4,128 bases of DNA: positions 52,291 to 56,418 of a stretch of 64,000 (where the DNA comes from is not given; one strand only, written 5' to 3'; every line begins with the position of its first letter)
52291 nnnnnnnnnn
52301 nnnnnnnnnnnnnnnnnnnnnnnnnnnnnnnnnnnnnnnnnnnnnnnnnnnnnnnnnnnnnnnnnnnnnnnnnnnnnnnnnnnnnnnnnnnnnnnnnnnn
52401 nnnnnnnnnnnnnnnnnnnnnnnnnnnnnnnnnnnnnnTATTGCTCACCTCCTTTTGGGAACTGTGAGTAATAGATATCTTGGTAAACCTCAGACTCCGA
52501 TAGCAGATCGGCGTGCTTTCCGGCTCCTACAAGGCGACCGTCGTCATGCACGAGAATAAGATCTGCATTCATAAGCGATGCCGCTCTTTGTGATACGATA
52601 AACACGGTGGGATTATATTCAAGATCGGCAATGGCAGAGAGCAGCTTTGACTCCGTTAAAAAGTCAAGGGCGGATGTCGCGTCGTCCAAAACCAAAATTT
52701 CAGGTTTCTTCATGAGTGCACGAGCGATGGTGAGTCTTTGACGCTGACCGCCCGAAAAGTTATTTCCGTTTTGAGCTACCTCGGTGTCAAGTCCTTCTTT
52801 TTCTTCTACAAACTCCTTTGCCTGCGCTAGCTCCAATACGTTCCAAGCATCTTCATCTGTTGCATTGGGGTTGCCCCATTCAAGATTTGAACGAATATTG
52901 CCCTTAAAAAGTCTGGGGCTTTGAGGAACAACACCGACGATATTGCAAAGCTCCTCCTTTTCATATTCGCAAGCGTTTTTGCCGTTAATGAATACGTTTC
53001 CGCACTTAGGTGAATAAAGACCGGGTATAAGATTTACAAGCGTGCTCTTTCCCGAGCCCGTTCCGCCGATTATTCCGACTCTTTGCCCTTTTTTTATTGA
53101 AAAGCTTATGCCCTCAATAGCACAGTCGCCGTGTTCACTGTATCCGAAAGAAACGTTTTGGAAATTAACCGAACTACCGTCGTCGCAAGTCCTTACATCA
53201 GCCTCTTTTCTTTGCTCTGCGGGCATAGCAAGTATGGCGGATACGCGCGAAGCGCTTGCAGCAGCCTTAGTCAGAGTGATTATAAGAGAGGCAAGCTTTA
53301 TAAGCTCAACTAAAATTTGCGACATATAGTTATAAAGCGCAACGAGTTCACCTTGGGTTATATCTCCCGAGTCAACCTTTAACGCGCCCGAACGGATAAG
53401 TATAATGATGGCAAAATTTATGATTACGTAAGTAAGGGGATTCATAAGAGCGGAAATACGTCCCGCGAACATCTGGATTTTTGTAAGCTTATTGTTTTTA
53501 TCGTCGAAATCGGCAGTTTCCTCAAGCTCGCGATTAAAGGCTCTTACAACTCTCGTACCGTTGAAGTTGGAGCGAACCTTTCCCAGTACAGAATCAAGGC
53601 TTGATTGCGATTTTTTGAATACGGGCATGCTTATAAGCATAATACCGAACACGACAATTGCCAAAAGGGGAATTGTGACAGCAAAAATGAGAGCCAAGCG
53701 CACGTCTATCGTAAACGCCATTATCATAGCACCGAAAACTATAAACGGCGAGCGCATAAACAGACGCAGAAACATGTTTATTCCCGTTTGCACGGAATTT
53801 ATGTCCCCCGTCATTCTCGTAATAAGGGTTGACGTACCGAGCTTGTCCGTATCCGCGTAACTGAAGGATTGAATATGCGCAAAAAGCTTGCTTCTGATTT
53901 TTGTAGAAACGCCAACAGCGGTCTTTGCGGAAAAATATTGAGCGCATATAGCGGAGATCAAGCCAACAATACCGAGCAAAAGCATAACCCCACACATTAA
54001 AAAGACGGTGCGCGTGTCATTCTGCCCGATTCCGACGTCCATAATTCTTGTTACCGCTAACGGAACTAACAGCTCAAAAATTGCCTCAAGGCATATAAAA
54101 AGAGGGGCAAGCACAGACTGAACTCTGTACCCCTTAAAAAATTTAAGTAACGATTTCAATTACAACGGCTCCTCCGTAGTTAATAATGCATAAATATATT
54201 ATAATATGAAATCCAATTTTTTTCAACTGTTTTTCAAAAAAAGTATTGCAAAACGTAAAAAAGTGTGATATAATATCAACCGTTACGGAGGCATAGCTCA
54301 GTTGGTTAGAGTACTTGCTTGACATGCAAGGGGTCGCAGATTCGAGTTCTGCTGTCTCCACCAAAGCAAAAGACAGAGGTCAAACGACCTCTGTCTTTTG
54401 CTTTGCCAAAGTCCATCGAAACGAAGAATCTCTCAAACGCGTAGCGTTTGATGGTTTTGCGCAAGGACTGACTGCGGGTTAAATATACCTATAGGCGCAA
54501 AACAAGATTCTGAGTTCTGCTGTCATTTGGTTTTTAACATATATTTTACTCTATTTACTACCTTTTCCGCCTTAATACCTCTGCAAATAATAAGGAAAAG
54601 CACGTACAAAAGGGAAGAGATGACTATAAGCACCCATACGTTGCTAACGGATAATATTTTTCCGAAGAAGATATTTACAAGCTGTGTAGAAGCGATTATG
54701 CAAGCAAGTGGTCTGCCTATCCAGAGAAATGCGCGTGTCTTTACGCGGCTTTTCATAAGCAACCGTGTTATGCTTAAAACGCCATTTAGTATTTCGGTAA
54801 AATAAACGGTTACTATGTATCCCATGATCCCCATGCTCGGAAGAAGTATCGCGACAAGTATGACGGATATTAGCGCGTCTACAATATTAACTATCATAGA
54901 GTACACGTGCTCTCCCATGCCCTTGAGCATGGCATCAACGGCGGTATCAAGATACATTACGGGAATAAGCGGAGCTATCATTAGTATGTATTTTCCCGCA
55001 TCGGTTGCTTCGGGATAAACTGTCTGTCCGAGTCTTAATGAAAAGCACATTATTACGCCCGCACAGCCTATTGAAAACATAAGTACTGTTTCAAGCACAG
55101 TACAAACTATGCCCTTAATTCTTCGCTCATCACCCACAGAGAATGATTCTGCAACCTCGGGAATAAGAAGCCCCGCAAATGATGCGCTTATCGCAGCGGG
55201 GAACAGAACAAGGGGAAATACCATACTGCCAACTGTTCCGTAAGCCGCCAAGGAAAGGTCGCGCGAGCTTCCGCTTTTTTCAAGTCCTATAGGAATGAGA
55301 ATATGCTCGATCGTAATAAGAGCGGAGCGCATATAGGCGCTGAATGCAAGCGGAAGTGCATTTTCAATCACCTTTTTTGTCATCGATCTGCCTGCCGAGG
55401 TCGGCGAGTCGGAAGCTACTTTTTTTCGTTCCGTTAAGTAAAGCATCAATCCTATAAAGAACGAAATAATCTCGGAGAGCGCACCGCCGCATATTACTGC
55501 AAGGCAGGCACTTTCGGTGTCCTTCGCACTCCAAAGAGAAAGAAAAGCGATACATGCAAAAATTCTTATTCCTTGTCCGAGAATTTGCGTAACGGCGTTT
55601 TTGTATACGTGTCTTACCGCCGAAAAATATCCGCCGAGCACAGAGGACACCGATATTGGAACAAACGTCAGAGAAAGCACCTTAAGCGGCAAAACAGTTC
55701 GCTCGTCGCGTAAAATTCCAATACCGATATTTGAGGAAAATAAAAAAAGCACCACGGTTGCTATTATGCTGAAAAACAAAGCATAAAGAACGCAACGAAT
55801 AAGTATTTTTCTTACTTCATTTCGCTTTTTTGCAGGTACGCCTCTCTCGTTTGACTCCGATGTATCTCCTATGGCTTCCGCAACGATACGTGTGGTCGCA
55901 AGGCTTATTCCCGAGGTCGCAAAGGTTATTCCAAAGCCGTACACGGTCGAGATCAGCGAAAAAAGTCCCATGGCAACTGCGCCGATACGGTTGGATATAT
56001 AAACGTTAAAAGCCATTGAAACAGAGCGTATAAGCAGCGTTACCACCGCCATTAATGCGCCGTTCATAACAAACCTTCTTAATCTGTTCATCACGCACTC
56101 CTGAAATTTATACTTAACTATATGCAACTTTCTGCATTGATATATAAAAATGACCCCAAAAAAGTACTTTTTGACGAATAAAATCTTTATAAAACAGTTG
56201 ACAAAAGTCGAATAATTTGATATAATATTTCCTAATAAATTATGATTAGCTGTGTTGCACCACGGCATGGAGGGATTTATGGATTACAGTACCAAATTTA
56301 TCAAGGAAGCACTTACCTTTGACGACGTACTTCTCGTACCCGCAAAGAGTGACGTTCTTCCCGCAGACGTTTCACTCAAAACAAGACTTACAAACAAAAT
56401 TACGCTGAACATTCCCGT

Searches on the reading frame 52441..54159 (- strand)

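Call 56: search_protein_families(library=pfam, proteins=[window:52441-54159:-], max_evalue=0.00001)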
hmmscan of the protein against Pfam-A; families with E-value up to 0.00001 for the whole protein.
window:52441-54159:- (573 aa): 2 families
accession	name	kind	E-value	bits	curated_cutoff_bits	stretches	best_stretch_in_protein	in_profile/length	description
PF00664.28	ABC_membrane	-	6.5e-44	151.1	28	1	19-283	5-271/274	ABC transporter transmembrane region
PF00005.33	ABC_tran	-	2.7e-32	112.7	25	1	349-496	2-137/137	ABC transporter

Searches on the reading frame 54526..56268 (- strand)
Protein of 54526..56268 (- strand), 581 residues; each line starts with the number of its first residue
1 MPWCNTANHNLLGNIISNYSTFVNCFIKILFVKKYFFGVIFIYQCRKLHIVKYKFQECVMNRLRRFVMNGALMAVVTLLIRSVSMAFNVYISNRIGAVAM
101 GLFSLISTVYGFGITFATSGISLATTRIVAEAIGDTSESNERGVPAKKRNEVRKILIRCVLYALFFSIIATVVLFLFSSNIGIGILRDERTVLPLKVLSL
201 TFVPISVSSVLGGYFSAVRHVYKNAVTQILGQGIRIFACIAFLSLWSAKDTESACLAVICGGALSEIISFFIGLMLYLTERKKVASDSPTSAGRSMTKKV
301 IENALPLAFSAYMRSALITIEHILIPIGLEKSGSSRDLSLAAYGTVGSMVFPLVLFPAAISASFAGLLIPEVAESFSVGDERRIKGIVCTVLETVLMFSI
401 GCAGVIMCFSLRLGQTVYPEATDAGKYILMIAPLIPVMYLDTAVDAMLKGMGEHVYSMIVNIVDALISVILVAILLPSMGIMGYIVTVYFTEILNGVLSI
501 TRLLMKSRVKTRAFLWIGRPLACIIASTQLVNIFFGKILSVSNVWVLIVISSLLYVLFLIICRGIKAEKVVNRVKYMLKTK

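Call 56: search_protein_families(library=pfam, proteins=[window:54526-56268:-], max_evalue=0.00001)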
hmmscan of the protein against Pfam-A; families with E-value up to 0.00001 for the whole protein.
window:54526-56268:- (581 aa): 2 families
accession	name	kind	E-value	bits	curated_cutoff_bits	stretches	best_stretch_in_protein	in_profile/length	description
PF01943.22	Polysacc_synt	-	2.2e-15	57.3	28.2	1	69-325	4-232/274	Polysaccharide biosynthesis protein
PF01554.23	MatE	-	4.3e-09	36.7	24.9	1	338-472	26-159/161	MatE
